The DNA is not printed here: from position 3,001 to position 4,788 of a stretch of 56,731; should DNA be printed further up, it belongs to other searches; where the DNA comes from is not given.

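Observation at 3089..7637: Unannotated 31-aa Cys-rich peptide gene directly after a radical SAM/SPASM enzyme: candidate novel thioether-type RiPP locus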

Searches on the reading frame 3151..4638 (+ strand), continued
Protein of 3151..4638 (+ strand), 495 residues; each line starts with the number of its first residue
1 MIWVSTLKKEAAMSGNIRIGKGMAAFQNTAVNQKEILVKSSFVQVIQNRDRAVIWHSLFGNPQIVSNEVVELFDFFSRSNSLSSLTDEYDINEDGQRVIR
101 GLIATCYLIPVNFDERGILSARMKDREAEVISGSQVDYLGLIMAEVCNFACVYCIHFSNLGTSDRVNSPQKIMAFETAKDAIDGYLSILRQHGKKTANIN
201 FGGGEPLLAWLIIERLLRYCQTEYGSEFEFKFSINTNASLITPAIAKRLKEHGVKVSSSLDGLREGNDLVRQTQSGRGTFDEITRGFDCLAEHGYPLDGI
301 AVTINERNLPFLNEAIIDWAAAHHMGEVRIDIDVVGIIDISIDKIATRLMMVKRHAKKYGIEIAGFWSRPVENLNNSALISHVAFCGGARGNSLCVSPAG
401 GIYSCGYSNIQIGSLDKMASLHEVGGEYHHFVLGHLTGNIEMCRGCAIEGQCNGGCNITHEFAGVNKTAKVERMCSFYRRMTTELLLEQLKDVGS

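Call 17: search_protein_families(library=pfam, proteins=[L010:7607-8326:+, L053:7532-8194:+, L024:7603-8088:+], max_evalue=0.01)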
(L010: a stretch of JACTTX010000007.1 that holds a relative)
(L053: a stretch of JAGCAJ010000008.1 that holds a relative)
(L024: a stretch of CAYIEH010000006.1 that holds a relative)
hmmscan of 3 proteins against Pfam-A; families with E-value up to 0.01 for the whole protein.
L010:7607-8326:+ (239 aa): 4 families
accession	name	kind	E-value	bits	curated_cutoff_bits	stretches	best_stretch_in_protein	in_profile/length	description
PF18765.7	Polbeta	-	2.1e-08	34.7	26.9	1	11-105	2-91/93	Polymerase beta, Nucleotidyltransferase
PF01909.29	NTP_transf_2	-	2.7e-08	34.5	21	1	12-76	4-79/93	Nucleotidyltransferase domain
PF04439.18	Adenyl_transf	-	0.00011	21.9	22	1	3-57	2-58/279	Streptomycin adenylyltransferase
PF22600.2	MTPAP-like_central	-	0.00025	21.6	27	1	6-94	23-87/139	Poly(A) RNA polymerase, mitochondrial-like, central palm domain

L053:7532-8194:+ (220 aa): 3 families
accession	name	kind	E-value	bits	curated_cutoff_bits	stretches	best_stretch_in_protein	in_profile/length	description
PF18765.7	Polbeta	-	1.5e-06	28.7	26.9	1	10-50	4-44/93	Polymerase beta, Nucleotidyltransferase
PF01909.29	NTP_transf_2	-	2.9e-05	24.8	21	1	6-77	2-58/93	Nucleotidyltransferase domain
PF22600.2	MTPAP-like_central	-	0.00013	22.5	27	1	7-64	28-83/139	Poly(A) RNA polymerase, mitochondrial-like, central palm domain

L024:7603-8088:+ (161 aa): 7 families
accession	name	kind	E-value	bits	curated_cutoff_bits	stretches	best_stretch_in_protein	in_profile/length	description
PF13302.13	Acetyltransf_3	-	2.2e-17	64.5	25.4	1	4-137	2-138/138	Acetyltransferase (GNAT) domain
PF00583.31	Acetyltransf_1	-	9.7e-17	61.8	20.7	1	43-136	21-116/116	Acetyltransferase (GNAT) family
PF13420.13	Acetyltransf_4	-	7.8e-09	36.2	24.3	1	6-140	1-138/155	Acetyltransferase (GNAT) domain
PF13508.13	Acetyltransf_7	-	6.3e-08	33.3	27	1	55-138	3-84/84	Acetyltransferase (GNAT) domain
PF13673.13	Acetyltransf_10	-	1.1e-07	32.4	23.6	1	35-141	15-112/128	Acetyltransferase (GNAT) domain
PF13523.12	Acetyltransf_8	-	3.1e-05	24.1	27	1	19-142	20-143/145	Acetyltransferase (GNAT) domain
PF08445.16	FR47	-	0.00018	21.8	22.1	1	88-140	30-81/86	FR47-like protein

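Call 19: search_solved_structures(query=A1, max_evalue=0.001, show_alignments=2)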
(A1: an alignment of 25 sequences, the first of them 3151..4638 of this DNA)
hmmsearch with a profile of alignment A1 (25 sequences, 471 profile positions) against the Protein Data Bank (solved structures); distinct sequences matched with E-value up to 0.001: 11.
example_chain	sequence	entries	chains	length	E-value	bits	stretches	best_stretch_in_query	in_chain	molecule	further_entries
8vpo_A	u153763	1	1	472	1.4e-48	168.9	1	9-458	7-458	Radical SAM core domain-containing protein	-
5wgg_A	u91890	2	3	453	6.4e-22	80.9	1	38-265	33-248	Radical SAM domain protein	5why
4k36_A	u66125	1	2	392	7.2e-15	57.7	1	115-273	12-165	Anaerobic sulfatase-maturating enzyme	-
4k37_A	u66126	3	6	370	1.2e-14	56.9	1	115-273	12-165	Anaerobic sulfatase-maturating enzyme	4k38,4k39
9gm3_A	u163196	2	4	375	9.1e-12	47.4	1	114-268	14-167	ChlB radical SAM domain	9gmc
9dfn_A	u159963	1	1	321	1.3e-05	27.1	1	155-242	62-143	Radical SAM core domain-containing protein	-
9dfu_A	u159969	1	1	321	2e-05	26.5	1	155-242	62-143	Radical SAM core domain-containing protein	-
7n7i_A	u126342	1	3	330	2.5e-05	26.2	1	114-247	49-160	Viperin-like enzyme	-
6b4c_A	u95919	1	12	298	3.5e-05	25.7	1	115-248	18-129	Viperin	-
9dgw_A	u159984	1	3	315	4.9e-05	25.2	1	115-239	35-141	Radical SAM core domain-containing protein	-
9dfw_A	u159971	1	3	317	5.1e-05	25.2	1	115-239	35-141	Radical SAM core domain-containing protein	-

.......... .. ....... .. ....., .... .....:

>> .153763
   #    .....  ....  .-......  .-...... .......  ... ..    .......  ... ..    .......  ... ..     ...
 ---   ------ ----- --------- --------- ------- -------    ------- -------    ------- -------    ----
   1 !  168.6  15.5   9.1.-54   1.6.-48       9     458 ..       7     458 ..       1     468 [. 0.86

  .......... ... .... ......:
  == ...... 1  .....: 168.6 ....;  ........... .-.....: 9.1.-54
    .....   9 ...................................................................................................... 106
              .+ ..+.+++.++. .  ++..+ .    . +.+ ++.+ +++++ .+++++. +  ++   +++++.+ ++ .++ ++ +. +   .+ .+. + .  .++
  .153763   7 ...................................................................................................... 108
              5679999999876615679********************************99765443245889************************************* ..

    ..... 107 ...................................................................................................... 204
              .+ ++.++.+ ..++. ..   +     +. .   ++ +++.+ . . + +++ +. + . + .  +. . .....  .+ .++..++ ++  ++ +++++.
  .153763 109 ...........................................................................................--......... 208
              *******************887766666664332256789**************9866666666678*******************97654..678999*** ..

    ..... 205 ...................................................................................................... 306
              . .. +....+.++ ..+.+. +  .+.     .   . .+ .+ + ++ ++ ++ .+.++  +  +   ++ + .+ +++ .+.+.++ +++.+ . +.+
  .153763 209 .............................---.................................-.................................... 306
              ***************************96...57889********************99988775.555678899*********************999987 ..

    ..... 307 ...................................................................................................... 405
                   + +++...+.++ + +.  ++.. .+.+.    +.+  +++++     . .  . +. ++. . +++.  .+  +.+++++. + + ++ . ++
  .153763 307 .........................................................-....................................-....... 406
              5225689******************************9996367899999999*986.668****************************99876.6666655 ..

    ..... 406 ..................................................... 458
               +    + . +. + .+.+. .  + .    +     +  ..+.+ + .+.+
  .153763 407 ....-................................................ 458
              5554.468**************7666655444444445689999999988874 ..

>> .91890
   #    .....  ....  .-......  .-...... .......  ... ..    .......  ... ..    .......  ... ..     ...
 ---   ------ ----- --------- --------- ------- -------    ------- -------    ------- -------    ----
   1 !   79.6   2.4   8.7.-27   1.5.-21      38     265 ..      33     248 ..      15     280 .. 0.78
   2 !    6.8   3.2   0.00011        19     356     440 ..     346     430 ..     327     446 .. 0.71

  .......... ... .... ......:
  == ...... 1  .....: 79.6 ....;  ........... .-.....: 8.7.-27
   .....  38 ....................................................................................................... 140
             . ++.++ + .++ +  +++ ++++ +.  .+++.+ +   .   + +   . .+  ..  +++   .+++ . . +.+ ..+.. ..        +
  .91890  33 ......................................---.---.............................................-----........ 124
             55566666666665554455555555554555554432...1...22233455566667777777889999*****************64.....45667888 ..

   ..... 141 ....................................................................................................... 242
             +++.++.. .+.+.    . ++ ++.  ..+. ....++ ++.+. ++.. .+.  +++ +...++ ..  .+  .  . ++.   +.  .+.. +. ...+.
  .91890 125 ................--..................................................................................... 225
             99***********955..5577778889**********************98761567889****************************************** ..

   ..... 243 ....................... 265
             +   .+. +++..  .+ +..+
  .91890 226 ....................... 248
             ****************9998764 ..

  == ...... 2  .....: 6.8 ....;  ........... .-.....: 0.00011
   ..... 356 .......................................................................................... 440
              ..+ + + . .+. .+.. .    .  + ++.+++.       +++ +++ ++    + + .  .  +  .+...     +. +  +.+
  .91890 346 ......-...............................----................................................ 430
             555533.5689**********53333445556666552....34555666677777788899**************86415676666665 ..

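Call 24: find_encoding_contigs(protein=P0001, flank=10000, max_places=6)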
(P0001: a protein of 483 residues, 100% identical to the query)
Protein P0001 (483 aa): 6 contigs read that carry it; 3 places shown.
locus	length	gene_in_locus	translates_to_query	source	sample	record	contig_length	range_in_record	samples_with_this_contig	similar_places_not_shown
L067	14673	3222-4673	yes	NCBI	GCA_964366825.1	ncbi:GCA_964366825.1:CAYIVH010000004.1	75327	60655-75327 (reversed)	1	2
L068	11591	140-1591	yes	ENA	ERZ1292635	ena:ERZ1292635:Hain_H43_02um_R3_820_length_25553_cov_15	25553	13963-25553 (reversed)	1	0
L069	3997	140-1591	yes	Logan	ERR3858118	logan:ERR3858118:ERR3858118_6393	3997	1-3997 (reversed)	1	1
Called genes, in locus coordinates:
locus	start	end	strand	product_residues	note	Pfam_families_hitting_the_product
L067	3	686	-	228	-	?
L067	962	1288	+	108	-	PF12647:RNHCP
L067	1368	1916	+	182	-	-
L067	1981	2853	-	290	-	-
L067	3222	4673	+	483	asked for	PF04055:Radical_SAM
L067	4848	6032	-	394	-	PF07690:MFS_1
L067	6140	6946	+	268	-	PF13489:Methyltransf_23 (weak), PF01728:FtsJ (weak), PF13847:Methyltransf_31, PF08241:Methyltransf_11, PF08242:Methyltransf_12 (weak), PF13649:Methyltransf_25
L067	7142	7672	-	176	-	-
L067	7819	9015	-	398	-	PF03349:Toluene_X, PF13505:OMP_b-brl (faint), PF03797:Autotransporter (faint)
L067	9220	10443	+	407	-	-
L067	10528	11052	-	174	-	-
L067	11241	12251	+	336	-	PF13936:HTH_38, PF00665:rve (weak)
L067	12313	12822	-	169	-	PF13302:Acetyltransf_3, PF00583:Acetyltransf_1, PF13523:Acetyltransf_8 (weak), PF13673:Acetyltransf_10 (weak), PF13508:Acetyltransf_7 (weak)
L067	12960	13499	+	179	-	-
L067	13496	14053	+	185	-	PF02775:TPP_enzyme_C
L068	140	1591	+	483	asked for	PF04055:Radical_SAM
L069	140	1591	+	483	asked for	PF04055:Radical_SAM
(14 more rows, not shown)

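Call 30: find_related_loci(query=A1, collection=metagenome_contigs, flank=6000)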
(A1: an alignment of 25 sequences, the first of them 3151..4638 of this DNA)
Query A1 (495 aa) in metagenome_contigs; peptide patterns used: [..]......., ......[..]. (x = any residue, [..] = any of these).
599 stretches matched a pattern (row limit reached: there are more); 417 encode a relative of the query (tblastn E <= 1e-3); the best 80 are kept; 80 distinct loci.
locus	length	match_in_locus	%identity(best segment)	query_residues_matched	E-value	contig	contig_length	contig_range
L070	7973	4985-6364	61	31-490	0e+0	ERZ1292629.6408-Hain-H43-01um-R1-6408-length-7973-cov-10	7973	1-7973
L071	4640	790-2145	60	31-482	0e+0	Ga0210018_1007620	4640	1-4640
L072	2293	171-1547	58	37-495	0e+0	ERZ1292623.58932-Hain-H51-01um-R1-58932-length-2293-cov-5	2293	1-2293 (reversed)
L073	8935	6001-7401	59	29-495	0e+0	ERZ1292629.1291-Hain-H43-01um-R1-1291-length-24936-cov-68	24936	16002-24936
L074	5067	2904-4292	56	33-495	0e+0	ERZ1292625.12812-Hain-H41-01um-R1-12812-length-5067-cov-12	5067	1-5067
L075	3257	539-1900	59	38-492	0e+0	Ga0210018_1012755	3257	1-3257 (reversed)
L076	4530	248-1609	59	38-492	0e+0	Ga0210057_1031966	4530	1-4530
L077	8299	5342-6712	60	37-493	0e+0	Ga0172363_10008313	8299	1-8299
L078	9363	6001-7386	58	30-492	0e+0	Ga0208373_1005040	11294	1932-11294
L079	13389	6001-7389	57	33-495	0e+0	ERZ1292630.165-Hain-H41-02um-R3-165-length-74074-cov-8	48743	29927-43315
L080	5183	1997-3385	57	30-493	0e+0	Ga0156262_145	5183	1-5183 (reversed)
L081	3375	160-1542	57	31-491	0e+0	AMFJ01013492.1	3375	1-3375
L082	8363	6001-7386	58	30-492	0e+0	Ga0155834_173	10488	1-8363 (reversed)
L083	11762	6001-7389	57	30-493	0e+0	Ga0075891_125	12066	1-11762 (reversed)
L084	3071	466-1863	58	27-492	0e+0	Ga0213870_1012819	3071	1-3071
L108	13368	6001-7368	53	35-491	2e-162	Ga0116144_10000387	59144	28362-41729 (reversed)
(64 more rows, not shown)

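Call 32: search_solved_structures(query=L010:7607-8326:+, max_evalue=1, show_alignments=1)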
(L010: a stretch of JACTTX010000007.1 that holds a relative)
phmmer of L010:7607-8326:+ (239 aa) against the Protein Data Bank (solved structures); distinct sequences matched with E-value up to 1: 8.
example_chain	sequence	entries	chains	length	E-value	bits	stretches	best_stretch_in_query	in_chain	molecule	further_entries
3ibg_A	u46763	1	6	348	0.00047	23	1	107-216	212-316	ATPase, subunit of the Get complex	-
4acl_A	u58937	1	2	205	0.038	16.8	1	52-151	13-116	TSSL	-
3jyy_A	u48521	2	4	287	0.11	15.3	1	17-50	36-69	Lincosamide nucleotidyltransferase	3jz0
8odu_A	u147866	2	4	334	0.22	14.3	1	108-216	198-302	ATPase GET3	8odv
3iqw_A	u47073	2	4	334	0.22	14.3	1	108-216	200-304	Tail-anchored protein targeting factor Get3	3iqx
9z7q_I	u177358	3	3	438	0.3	13.8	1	11-67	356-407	Cmr1-MntA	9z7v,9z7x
9dbh_A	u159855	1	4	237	0.56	13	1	22-56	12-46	HalB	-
9dbj_A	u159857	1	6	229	0.62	12.8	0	23-56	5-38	HalB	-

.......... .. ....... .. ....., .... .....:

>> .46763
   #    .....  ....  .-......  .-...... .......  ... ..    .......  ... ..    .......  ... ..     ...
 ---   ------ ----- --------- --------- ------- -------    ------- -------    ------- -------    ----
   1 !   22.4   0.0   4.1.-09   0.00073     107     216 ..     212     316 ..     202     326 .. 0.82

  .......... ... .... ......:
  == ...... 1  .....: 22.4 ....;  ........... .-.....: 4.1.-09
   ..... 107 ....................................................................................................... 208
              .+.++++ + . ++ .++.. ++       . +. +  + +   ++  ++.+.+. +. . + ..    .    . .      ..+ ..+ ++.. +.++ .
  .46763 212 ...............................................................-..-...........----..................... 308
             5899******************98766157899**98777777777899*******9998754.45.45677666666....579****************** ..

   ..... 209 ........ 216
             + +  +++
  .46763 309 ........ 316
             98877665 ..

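Call 34: predict_structure(alignment_id=A1)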
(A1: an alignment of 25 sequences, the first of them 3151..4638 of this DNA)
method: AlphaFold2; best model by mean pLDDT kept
length: 495 residues; sequences in the alignment: 25
mean_pLDDT: 62.9   pTM: 0.63
mean pLDDT of the five models: 62.9, 61.0, 60.8, 60.7, 58.4
residues with pLDDT >= 90: 20; 70-90: 202; 50-70: 117; < 50: 156
segments of 3 or more residues with pLDDT < 50: 1-29, 126-154, 159-168, 259-277, 365-393, 405-408, 435-468
pLDDT, mean of each block of 10 residues (from residue 1): 28 29 39 83 78 69 78 88 79 81 86 69 49 38 31 47 43 79 79 73 68 90 92 74 85 72 34 43 77 78 72 86 79 66 86 87 51 27 29 59 54 72 62 49 35 34 43 64 70 60
secondary structure, 60 per line:
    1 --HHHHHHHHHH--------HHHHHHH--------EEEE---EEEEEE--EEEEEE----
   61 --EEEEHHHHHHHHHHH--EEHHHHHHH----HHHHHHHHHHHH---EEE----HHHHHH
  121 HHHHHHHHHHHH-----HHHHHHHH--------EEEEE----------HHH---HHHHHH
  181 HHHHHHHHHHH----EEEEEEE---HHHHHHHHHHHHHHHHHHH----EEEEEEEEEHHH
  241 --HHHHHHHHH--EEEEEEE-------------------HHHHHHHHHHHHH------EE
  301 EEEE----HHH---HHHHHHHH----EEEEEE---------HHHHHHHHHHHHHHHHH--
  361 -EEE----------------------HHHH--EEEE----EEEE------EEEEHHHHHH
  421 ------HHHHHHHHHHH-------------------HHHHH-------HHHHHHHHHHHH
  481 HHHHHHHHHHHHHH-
elements in order: H3-12 H21-27 E36-39 E43-48 E51-56 E63-66 H67-77 H82-88 H93-104 E108-110 H115-132 H138-145 E154-158 H175-191 E196-202 H206-224 E229-237 H243-251 E254-260 H280-292 E299-304 H315-322 E327-332 H342-358 E362-364 H387-390 E393-396 E401-404 E411-414 H415-420 H427-437 H457-461 H469-494
